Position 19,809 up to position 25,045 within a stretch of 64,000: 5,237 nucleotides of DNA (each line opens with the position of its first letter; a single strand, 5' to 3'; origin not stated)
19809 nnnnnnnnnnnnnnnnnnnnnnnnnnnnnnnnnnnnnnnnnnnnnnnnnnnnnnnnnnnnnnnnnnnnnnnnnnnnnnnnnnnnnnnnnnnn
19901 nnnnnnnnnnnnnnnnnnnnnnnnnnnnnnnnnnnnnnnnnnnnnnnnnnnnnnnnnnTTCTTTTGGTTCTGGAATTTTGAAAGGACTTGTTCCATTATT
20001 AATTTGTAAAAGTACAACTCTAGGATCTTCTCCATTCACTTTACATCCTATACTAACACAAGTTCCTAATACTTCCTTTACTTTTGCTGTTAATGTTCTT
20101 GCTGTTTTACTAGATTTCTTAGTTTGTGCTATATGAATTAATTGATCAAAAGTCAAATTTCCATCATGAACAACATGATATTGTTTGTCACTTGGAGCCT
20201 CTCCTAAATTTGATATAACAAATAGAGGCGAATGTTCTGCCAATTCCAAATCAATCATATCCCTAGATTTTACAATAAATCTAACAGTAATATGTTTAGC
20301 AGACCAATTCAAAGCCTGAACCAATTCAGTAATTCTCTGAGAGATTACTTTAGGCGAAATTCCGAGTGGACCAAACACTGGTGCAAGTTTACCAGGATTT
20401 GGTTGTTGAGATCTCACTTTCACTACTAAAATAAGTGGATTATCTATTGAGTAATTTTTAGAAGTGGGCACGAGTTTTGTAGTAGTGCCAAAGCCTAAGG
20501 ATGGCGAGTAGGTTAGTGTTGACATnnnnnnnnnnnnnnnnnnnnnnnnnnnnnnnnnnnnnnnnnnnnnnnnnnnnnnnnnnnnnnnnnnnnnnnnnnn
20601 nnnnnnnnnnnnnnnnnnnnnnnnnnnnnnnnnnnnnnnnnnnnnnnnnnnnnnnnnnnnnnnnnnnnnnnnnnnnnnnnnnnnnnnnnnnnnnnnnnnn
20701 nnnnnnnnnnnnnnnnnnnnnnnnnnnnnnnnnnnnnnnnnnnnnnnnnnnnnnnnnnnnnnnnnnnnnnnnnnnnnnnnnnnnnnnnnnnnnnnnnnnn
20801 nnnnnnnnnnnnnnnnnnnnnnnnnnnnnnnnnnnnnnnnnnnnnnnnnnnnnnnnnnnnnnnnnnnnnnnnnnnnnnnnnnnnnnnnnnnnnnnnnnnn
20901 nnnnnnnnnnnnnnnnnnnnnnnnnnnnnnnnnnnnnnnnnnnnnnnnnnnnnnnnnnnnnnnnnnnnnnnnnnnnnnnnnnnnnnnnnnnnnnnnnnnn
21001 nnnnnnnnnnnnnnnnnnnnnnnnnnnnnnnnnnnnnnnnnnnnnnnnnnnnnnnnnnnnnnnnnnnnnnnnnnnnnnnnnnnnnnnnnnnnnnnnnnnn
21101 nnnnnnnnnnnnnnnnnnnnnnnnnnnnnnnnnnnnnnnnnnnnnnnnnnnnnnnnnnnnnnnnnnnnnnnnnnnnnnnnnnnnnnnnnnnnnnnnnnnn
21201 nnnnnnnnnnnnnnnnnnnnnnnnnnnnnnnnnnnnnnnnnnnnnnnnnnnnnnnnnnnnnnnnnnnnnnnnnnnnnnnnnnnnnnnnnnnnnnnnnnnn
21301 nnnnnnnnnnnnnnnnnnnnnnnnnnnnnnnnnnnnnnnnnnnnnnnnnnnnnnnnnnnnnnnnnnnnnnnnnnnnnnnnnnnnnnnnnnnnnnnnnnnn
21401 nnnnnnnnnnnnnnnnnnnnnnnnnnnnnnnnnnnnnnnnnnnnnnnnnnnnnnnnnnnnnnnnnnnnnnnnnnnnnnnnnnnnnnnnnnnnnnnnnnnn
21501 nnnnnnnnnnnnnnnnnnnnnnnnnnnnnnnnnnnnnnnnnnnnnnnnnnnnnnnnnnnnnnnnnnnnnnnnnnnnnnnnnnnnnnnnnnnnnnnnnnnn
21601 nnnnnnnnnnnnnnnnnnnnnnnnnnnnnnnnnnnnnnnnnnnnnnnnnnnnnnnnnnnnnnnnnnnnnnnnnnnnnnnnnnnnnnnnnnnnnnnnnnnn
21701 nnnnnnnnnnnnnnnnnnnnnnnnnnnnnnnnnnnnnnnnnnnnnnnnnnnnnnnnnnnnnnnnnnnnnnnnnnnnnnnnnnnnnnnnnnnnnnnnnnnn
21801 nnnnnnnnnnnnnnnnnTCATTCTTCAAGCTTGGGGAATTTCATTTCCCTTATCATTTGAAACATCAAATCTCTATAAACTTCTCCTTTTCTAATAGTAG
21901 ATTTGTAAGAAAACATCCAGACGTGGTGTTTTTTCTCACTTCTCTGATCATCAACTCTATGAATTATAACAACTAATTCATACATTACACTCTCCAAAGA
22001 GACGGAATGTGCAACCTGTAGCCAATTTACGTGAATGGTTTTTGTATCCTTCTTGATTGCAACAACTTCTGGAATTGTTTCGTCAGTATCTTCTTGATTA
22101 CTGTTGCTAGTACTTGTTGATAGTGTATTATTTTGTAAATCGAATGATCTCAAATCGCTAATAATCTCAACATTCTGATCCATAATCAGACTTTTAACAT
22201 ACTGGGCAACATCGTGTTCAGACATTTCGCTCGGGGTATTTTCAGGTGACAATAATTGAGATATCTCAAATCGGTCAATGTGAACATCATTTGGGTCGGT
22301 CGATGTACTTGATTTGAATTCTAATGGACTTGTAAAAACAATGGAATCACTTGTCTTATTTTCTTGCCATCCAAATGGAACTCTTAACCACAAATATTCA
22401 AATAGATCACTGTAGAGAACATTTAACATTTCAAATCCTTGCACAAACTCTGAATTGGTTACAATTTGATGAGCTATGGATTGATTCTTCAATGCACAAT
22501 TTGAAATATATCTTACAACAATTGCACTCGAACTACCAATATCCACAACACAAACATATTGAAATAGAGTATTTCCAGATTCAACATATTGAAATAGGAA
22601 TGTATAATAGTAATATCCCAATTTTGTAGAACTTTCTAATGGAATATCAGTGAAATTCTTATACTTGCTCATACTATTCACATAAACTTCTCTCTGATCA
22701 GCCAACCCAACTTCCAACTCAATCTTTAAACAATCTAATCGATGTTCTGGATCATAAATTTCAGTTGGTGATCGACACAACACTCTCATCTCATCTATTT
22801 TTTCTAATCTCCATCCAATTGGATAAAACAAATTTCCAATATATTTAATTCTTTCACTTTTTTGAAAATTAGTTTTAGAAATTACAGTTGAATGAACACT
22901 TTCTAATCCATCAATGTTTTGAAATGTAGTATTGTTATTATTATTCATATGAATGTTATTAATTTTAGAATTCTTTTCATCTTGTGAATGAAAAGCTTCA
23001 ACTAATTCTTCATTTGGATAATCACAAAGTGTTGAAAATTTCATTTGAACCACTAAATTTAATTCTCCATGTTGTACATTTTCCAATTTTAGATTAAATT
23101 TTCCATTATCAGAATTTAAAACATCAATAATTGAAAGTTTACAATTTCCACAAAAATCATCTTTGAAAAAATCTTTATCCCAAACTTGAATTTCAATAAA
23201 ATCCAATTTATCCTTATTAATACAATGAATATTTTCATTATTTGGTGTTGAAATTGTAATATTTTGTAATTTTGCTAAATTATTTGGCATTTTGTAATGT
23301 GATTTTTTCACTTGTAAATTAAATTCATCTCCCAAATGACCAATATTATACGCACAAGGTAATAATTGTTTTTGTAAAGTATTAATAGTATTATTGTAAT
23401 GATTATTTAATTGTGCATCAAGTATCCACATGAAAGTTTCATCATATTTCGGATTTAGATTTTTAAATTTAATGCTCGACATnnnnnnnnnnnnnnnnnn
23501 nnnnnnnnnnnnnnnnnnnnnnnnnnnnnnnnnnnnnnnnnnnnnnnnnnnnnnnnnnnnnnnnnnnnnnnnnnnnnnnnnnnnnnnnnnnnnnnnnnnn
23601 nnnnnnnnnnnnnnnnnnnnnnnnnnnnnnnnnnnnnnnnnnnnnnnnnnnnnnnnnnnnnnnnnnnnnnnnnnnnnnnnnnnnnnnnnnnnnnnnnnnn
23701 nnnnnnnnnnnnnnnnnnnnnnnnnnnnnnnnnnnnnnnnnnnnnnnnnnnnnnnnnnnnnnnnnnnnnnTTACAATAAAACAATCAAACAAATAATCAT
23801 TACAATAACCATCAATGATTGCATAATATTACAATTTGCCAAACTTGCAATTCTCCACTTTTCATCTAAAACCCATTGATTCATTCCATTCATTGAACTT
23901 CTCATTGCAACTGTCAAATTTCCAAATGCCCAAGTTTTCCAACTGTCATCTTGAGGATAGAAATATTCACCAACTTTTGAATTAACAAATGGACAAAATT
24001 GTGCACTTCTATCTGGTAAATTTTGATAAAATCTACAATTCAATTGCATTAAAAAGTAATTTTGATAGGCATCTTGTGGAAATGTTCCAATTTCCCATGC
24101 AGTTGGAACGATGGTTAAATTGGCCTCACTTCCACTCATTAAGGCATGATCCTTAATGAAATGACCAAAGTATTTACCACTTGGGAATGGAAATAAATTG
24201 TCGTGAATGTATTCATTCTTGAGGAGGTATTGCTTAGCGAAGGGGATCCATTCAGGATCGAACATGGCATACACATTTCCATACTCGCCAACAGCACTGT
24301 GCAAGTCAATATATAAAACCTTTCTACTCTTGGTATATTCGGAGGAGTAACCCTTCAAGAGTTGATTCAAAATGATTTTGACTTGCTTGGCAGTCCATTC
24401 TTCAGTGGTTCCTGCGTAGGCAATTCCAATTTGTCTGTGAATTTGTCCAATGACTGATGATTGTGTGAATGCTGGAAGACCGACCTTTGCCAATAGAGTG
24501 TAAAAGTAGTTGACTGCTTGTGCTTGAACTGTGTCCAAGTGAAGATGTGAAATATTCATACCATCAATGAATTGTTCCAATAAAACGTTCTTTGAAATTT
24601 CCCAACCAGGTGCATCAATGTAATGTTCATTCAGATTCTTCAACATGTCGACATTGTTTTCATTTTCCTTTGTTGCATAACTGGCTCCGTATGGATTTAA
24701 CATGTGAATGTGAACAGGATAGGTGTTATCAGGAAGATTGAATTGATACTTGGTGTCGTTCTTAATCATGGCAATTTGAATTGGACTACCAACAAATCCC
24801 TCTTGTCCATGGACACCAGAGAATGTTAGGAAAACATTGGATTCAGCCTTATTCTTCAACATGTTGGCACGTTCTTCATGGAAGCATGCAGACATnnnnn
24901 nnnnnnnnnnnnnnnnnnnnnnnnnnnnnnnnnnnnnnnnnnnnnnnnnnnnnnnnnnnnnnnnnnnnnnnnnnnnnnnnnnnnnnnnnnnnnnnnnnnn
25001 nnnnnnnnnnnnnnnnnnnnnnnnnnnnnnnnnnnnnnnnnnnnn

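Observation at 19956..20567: Highly divergent uL11-family (L12e/L11) protein with a 40-aa N-terminal extension – a ribosomal-protein paralogue or organelle-targeted form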

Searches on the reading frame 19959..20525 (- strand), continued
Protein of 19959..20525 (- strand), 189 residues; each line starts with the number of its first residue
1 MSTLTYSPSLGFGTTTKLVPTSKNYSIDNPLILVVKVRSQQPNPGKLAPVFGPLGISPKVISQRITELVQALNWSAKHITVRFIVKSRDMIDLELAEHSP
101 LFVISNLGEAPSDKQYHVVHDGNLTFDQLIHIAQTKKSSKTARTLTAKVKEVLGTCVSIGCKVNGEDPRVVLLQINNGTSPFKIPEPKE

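Call 51: fold_search(model_id=the predicted structure, library=pdb)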
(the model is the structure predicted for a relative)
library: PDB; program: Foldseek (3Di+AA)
matches with E <= 10: 165; with E <= 0.001: 34
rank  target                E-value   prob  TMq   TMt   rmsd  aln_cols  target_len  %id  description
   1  8rl2_Lt               4.6e-11  1.00  0.57  0.65   4.6       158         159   31  Human pre-60S - State 5 (released 2025-01-15)
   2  8cf5_Ee               7.3e-11  1.00  0.58  0.67   4.6       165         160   30  Translocation intermediate 1 (TI-1) of 80S S. cerevisiae ribosome with ligands and eEF2 in the presence of sordarin (released 2023-09-20)
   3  8fkr_BA               1.5e-10  1.00  0.56  0.65   4.7       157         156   31  Human nucleolar pre-60S ribosomal subunit (State B1) (released 2023-07-12)
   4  8fkt_BA               1.7e-10  1.00  0.55  0.63   4.7       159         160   33  Human nucleolar pre-60S ribosomal subunit (State C1) (released 2023-07-12)
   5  8xsx_LK               5.0e-10  1.00  0.54  0.62   4.8       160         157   32  Cryo-EM structure of the human 80S ribosome with Tigecycline, E-tRNA, SERBP1 and eEF2 (released 2024-07-10)
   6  7o7y_Bt               5.3e-10  1.00  0.56  0.65   4.5       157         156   33  Rabbit 80S ribosome stalled close to the mutated SARS-CoV-2 slippery site by a pseudoknot (high resolution) (released 2021-06-02)
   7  7z34_a                9.0e-10  1.00  0.52  0.59   5.1       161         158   31  Structure of pre-60S particle bound to DRG1(AFG2). (released 2022-09-21)
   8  8pv1_LK               1.2e-09  1.00  0.54  0.62   4.7       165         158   30  Chaetomium thermophilum pre-60S State 6 - pre-5S rotation - L1 intermediate - composite structure (released 2023-11-15)
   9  9gy4_t                2.3e-09  1.00  0.54  0.67   4.2       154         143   30  60S ribosomal subunit in complex with E3-UFM1 ligase and RQC machinery components NEMF and LTN1 (Composite map) (released 2025-05-14)
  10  5lzs_t                5.8e-09  1.00  0.49  0.58   5.3       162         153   30  Structure of the mammalian ribosomal elongation complex with aminoacyl-tRNA, eEF1A, and didemnin B (released 2016-11-30)
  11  8hfr_KM               1.6e-08  1.00  0.56  0.64   4.8       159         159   32  NPC-trapped pre-60S particle (released 2023-04-12)
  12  8i9t_LK               4.0e-08  1.00  0.51  0.62   5.1       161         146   30  Cryo-EM structure of a Chaetomium thermophilum pre-60S ribosomal subunit - State Dbp10-1 (released 2023-05-17)
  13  8i9x_LK               5.0e-08  1.00  0.50  0.62   5.1       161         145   28  Cryo-EM structure of a Chaetomium thermophilum pre-60S ribosomal subunit - Ytm1-1 (released 2023-05-17)
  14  5col_A                6.0e-08  1.00  0.35  0.43   9.4       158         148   30  RIBOSOMAL PROTEIN L11 FROM METHANOCOCCUS JANNASCHII (released 2016-08-17)
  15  8q87_Bt               1.1e-07  1.00  0.54  0.64   4.7       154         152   28  Structure of the G. gallus 80S rotated ribosome in complex with eEF2 and SERBP1 (released 2024-08-28)
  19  5col_B                4.3e-07  1.00  0.34  0.40   9.7       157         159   30  RIBOSOMAL PROTEIN L11 FROM METHANOCOCCUS JANNASCHII (released 2016-08-17)
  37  1r2x_A                1.1e-03  1.00  0.36  0.48   8.5       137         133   19  Coordinates of L11 with 58nts of 23S rRNA fitted into the cryo-EM map of EF-Tu ternary complex (GDP.Kirromycin) bound  (released 2003-11-04)
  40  2jq7_MODEL_1_A        1.5e-03  1.00  0.36  0.47   8.7       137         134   19  Model for thiostrepton binding to the ribosomal L11-RNA (released 2007-07-03)
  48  2h8w_MODEL_1_A        2.7e-03  0.97  0.28  0.34   8.8       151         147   16  Solution structure of ribosomal protein L11 (released 2007-02-06)
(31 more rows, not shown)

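Call 59: find_related_loci(query=P0001, collection=metagenome_contigs, flank=5000)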
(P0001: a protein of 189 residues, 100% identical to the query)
Query P0001 (189 aa) in metagenome_contigs; peptide patterns used: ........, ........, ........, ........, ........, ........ (x = any residue, [..] = any of these).
103 stretches matched a pattern, but none encodes a relative of the query by tblastn (E <= 1e-3).

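Call 61: find_related_loci(query=A3, collection=metagenome_contigs, flank=5000)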
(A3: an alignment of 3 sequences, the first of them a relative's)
Query A3 (189 aa) in metagenome_contigs; peptide patterns used: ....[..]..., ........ (x = any residue, [..] = any of these).
468 stretches matched a pattern; 410 encode a relative of the query (tblastn E <= 1e-3); the best 80 are kept; 80 distinct loci.
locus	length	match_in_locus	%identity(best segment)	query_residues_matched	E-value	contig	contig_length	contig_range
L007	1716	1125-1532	39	43-179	9e-26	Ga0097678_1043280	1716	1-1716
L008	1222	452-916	37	24-178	1e-25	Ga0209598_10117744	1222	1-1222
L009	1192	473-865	40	47-178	1e-24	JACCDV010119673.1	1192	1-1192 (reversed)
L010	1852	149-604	35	20-178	4e-22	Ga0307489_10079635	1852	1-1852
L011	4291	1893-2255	39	57-179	5e-22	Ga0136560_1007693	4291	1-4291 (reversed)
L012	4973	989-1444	28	28-178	1e-20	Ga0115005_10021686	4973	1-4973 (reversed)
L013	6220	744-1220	33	47-179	1e-20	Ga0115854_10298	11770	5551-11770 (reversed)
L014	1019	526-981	28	28-178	4e-21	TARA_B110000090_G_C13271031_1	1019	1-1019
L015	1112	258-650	34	47-178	8e-21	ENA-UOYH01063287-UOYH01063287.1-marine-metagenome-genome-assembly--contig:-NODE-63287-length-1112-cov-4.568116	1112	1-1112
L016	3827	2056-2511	28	28-178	2e-20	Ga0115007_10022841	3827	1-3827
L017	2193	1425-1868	32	30-178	2e-20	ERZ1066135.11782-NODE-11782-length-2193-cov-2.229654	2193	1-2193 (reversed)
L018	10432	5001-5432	37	35-178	6e-20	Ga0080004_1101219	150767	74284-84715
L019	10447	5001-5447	31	32-178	8e-20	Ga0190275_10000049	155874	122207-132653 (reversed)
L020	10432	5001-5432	37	35-178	6e-20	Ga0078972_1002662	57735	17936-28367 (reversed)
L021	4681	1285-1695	33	57-186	2e-19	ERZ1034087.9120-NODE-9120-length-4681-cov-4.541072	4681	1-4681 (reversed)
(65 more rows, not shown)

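Call 73: find_encoding_contigs(protein=P0001, flank=10000, max_places=3)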
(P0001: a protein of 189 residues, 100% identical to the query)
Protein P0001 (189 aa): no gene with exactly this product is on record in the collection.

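Call 79: find_encoding_contigs(protein=P0241, flank=5000, max_places=4)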
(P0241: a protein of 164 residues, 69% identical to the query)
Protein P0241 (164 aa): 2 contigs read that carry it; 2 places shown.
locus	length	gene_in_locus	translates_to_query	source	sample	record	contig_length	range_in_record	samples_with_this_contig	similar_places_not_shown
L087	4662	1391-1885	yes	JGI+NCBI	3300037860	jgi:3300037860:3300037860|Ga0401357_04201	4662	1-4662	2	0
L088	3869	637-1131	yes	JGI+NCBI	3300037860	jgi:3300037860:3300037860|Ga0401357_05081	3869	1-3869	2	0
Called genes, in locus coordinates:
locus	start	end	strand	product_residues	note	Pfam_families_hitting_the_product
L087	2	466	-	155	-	?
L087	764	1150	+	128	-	-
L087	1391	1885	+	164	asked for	PF03946:Ribosomal_L11_N, PF00298:Ribosomal_L11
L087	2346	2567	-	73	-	-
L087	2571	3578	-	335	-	-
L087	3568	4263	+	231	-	-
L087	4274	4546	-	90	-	PF00160:Pro_isomerase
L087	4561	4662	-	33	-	?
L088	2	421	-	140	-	?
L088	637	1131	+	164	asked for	PF03946:Ribosomal_L11_N, PF00298:Ribosomal_L11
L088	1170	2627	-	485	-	-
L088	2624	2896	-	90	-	-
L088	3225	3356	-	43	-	-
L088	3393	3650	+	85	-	-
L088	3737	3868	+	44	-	?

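Call 81: find_encoding_contigs(protein=P0261, flank=2000, max_places=3)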
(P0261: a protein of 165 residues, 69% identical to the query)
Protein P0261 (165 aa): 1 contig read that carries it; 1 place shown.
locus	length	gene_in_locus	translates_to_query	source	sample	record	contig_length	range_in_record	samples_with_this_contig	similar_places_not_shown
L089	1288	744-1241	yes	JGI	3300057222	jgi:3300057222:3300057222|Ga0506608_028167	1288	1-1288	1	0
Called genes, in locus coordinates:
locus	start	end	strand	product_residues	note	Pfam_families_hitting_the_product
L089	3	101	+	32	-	?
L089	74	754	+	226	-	-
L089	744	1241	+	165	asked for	PF03946:Ribosomal_L11_N, PF00298:Ribosomal_L11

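Call 82: find_encoding_contigs(protein=P0273, flank=2000, max_places=3)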
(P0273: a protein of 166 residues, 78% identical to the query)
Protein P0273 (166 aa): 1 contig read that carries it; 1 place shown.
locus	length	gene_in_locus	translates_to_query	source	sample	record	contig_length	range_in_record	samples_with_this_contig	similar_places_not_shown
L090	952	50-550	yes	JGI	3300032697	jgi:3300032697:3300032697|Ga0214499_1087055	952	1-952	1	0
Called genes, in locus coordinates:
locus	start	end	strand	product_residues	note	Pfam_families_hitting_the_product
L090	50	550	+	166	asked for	PF03946:Ribosomal_L11_N, PF00298:Ribosomal_L11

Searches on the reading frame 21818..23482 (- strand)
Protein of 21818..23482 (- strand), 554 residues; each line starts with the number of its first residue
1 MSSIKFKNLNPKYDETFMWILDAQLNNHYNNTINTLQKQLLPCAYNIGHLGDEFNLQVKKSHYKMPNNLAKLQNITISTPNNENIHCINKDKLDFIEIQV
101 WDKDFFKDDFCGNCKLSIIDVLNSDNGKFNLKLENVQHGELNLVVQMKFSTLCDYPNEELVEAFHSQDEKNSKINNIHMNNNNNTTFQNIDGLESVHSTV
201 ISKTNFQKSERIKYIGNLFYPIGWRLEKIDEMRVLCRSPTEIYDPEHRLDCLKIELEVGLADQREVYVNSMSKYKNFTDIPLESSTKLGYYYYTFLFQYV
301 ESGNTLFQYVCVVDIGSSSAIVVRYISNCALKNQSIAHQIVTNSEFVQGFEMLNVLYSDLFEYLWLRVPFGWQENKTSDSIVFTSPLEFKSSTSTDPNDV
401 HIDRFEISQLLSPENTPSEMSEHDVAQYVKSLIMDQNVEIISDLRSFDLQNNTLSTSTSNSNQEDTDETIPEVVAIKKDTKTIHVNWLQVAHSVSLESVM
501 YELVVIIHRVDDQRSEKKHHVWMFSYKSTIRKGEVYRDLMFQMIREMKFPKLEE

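Call 74: search_protein_families(library=pfam, proteins=[window:21818-23482:-], max_evalue=0.001)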
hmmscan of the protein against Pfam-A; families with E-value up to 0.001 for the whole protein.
window:21818-23482:- (554 aa): 1 family
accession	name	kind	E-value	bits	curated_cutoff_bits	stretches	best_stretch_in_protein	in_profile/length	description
PF00168.36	C2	-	8.9e-06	26.3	22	0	91-125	61-96/104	C2 domain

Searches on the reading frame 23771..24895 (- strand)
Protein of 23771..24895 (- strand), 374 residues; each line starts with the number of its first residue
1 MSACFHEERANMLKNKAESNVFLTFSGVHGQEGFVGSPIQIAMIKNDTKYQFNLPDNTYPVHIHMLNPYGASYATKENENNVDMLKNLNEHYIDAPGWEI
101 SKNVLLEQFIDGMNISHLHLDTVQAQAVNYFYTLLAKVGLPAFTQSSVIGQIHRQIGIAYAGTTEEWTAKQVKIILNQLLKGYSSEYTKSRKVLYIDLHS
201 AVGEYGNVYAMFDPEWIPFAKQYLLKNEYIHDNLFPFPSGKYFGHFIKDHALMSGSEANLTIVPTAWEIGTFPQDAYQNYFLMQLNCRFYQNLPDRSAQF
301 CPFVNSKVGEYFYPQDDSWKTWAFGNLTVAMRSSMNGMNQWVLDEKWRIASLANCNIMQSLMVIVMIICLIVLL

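Call 74: search_protein_families(library=pfam, proteins=[window:23771-24895:-], max_evalue=0.001)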
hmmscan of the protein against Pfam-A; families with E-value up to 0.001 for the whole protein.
window:23771-24895:- (374 aa): 1 family
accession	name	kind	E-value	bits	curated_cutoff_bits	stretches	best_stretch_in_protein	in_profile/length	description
PF10994.13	DUF2817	-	6.2e-32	111.9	23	1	13-321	45-336/341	Protein of unknown function (DUF2817)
